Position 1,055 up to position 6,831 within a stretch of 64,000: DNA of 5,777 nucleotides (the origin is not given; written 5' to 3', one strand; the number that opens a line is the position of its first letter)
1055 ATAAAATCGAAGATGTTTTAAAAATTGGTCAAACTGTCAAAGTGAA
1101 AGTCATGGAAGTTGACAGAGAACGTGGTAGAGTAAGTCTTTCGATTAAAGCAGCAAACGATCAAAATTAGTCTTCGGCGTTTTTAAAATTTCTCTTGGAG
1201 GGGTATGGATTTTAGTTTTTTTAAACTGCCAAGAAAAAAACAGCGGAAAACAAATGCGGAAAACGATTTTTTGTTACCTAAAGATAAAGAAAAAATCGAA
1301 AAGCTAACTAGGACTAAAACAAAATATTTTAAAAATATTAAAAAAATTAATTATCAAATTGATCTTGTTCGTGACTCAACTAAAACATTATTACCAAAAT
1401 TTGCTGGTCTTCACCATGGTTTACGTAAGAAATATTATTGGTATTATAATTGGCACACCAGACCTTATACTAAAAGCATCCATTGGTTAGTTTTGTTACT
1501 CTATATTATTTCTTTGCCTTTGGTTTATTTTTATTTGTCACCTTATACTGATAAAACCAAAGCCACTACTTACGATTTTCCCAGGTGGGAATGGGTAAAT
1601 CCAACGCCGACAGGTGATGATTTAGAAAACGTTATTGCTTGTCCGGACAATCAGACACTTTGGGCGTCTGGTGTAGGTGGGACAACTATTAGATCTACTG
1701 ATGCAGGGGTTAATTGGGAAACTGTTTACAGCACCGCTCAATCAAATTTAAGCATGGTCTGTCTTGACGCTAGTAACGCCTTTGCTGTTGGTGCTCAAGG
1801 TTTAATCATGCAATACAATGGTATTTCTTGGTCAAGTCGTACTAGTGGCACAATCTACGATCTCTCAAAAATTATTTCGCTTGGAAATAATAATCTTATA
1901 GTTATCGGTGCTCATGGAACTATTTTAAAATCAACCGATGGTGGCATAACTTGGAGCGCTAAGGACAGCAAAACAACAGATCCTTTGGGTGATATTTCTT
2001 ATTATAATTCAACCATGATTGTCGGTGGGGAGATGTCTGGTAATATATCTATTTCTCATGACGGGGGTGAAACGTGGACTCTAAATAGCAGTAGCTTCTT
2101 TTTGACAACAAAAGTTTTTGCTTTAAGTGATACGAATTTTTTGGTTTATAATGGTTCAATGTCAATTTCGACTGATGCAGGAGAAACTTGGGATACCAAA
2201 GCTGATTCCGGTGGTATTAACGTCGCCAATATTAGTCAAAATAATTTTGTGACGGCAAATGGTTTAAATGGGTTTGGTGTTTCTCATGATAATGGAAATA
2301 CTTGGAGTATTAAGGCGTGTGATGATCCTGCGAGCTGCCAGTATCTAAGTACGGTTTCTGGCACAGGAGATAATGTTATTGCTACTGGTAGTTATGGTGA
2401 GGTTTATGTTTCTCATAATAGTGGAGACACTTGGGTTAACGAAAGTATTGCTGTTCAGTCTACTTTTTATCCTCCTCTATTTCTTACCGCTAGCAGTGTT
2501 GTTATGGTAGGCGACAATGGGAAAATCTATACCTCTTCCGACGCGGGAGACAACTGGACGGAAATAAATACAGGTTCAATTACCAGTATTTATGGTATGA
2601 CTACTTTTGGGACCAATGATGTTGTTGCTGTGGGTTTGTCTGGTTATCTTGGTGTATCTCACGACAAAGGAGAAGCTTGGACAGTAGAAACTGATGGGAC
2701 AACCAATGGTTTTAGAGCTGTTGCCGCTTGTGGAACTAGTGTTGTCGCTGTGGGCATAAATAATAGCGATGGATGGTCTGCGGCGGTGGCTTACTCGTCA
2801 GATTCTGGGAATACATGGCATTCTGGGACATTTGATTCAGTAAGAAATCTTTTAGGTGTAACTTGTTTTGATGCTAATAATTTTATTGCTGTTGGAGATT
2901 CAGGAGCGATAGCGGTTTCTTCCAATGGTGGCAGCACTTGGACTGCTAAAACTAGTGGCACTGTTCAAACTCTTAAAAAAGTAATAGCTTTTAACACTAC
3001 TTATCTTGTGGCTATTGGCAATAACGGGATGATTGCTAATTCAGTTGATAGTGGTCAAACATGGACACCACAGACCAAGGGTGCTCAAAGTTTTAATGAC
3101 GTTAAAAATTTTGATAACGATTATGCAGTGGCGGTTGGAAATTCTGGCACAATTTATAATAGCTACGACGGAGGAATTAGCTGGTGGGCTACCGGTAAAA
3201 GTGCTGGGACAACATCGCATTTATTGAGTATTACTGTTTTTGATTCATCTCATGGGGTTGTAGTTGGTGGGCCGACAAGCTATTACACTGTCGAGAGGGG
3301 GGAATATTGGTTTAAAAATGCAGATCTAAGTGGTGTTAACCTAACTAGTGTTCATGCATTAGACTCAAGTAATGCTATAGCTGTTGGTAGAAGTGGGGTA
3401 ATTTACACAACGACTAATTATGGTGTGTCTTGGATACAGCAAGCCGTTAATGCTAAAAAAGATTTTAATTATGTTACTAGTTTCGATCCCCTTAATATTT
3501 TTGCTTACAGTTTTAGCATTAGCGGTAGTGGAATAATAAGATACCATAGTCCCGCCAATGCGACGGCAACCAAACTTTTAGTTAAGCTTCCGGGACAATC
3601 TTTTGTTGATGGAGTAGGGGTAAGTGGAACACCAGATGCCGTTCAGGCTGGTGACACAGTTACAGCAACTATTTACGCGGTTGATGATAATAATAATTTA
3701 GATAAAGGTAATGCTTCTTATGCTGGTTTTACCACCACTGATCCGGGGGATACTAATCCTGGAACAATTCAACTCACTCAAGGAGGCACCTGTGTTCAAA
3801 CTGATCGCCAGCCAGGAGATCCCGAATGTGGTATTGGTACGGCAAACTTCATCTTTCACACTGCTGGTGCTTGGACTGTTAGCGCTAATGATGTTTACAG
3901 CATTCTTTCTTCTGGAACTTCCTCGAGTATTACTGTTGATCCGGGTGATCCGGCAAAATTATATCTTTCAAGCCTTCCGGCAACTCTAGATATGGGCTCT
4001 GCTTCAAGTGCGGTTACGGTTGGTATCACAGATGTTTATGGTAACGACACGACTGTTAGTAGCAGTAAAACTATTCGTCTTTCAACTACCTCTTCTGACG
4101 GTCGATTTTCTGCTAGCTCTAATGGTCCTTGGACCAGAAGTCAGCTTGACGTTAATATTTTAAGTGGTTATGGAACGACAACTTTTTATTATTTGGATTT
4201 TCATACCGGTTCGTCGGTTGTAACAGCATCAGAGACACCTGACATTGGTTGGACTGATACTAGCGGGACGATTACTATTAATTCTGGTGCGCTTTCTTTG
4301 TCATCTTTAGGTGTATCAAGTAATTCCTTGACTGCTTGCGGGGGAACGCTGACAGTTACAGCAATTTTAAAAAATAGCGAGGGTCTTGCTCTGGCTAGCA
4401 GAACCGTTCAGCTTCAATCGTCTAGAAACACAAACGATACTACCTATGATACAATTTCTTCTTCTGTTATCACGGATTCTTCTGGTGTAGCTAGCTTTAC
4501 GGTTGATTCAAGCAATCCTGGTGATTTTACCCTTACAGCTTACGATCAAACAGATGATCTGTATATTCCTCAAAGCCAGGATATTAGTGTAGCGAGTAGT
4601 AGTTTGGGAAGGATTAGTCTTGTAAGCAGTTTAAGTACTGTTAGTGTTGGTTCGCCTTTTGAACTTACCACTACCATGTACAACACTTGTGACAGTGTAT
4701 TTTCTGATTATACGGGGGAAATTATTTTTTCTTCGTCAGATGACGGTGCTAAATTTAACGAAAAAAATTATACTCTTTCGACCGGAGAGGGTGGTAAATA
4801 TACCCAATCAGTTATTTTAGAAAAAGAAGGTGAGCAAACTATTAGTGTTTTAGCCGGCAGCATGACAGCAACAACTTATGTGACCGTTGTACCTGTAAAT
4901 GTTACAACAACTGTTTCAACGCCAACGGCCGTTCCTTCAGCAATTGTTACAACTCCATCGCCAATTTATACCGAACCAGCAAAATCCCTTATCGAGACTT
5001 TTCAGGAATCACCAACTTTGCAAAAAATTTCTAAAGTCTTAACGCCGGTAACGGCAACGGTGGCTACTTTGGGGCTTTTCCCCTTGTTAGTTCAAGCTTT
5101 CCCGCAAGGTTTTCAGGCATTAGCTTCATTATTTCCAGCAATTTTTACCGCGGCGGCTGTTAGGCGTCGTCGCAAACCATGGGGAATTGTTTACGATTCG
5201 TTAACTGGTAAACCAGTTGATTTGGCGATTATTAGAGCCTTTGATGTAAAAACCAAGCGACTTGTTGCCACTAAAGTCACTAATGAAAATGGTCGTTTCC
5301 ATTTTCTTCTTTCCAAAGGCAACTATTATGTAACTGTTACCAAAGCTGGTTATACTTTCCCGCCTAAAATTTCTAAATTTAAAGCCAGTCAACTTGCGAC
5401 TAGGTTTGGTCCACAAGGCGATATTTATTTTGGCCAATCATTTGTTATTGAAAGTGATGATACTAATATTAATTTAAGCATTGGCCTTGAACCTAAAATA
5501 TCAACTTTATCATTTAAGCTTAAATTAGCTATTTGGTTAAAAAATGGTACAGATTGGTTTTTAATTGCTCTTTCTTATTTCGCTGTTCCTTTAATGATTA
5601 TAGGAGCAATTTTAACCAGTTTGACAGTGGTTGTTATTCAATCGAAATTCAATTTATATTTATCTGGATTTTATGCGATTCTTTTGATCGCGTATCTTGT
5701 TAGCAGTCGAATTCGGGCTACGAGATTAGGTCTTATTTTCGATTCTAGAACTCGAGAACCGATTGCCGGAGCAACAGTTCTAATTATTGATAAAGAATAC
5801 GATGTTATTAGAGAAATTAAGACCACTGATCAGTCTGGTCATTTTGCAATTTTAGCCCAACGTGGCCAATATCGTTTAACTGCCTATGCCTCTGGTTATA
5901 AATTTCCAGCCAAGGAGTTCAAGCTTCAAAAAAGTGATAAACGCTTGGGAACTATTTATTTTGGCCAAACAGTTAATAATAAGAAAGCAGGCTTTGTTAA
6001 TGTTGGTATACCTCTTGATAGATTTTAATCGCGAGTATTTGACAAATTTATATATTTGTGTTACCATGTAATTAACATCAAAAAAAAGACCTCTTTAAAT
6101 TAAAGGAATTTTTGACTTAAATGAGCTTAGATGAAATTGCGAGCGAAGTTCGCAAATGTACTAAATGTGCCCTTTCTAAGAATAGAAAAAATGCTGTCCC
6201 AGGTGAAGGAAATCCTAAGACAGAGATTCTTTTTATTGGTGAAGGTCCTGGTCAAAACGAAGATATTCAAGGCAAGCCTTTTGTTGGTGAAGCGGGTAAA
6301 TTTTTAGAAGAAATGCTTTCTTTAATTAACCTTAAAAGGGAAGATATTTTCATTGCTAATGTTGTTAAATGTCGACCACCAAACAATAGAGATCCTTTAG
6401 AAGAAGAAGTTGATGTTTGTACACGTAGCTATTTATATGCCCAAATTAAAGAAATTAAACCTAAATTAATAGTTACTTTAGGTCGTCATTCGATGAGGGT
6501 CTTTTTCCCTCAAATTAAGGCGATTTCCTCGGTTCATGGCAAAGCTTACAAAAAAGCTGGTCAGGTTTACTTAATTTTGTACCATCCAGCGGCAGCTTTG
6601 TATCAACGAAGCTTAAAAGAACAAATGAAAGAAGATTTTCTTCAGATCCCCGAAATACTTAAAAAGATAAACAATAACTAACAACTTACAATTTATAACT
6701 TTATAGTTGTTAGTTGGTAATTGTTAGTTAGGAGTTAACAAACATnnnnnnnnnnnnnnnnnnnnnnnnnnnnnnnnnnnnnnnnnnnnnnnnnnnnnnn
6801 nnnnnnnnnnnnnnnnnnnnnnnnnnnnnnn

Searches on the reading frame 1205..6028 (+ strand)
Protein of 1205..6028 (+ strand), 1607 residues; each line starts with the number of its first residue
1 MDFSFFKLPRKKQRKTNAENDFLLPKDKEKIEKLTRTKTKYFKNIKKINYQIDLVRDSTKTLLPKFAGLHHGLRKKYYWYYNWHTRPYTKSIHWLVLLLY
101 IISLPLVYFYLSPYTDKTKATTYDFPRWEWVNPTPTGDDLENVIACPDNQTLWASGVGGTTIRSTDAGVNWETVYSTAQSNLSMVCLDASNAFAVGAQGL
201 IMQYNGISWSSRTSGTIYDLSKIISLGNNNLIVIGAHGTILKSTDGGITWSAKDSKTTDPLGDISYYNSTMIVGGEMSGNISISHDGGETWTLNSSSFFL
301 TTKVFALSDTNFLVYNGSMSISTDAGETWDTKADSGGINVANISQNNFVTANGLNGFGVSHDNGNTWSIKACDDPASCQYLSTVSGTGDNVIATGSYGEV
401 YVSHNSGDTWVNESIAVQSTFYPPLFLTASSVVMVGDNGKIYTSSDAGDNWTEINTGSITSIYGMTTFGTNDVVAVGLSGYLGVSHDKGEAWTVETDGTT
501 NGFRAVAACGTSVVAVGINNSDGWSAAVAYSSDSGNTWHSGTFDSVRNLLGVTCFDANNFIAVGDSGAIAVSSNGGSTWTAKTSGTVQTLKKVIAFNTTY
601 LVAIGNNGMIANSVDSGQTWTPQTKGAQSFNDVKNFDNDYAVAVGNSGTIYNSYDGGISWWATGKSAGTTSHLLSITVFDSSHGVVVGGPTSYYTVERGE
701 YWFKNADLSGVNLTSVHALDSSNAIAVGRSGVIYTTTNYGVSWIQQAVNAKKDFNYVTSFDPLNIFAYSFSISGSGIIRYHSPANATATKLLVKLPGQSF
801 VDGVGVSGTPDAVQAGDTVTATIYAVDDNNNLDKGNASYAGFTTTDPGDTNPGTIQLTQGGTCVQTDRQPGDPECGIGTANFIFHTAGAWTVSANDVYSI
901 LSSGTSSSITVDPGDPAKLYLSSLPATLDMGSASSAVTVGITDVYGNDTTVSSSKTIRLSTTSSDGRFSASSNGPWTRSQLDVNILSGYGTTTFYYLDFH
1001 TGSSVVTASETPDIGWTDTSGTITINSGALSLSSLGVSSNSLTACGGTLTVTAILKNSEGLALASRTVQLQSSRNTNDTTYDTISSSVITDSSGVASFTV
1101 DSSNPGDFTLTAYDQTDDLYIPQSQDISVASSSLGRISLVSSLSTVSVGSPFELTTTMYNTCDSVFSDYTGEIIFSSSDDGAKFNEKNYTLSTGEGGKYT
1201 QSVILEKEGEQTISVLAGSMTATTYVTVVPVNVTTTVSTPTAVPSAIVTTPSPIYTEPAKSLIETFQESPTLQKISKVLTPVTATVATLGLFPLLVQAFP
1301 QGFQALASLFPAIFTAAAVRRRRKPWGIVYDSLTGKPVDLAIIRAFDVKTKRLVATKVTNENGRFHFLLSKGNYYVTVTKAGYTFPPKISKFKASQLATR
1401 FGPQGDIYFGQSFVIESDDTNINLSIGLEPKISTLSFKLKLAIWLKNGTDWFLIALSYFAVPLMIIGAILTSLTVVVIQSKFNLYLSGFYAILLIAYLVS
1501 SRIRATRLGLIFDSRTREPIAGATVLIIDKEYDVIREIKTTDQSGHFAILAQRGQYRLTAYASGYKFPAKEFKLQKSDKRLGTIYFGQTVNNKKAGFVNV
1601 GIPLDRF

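Call 11: search_protein_families(library=pfam, proteins=[window:1205-6028:+], max_evalue=0.001)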
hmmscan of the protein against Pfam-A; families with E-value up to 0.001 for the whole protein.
window:1205-6028:+ (1607 aa): 8 families
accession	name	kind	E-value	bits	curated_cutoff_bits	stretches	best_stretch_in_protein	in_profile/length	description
PF14870.12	PSII_BNR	-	1.2e-24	87.5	27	4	360-610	43-299/303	Photosynthesis system II assembly factor YCF48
PF13620.12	CarboxypepD_reg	-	4.2e-16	59.5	32.3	2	1327-1383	4-59/82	Carboxypeptidase regulatory-like domain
PF13715.12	CarbopepD_reg_2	-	4.5e-12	46.3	32.2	1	1509-1578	3-68/88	CarboxypepD_reg-like domain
PF02369.22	Big_1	-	1.1e-06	29.1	34.9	1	1033-1112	2-78/93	Bacterial Ig-like domain (group 1)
PF11974.14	bMG3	-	1.6e-05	25.2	34.9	0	1516-1553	24-62/103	Bacterial alpha-2-macroglobulin MG3 domain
PF22902.2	NOMO1-like_9th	-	0.00015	21.9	27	0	1509-1571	2-66/75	BOS complex subunit NOMO1-like, beta sandwich domain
PF07210.18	DUF1416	-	0.00037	20.8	23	0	1516-1563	29-75/97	Protein of unknown function (DUF1416)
PF02012.26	BNR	-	0.00093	19.3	27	0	243-251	3-11/12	BNR/Asp-box repeat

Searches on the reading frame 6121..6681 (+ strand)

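Call 11: search_protein_families(library=pfam, proteins=[window:6121-6681:+], max_evalue=0.001)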
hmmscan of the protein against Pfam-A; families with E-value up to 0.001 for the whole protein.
window:6121-6681:+ (186 aa): 1 family
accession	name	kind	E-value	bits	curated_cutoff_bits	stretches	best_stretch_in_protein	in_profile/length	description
PF03167.25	UDG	-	2.6e-36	125.3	24.3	1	27-174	1-137/141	Uracil DNA glycosylase superfamily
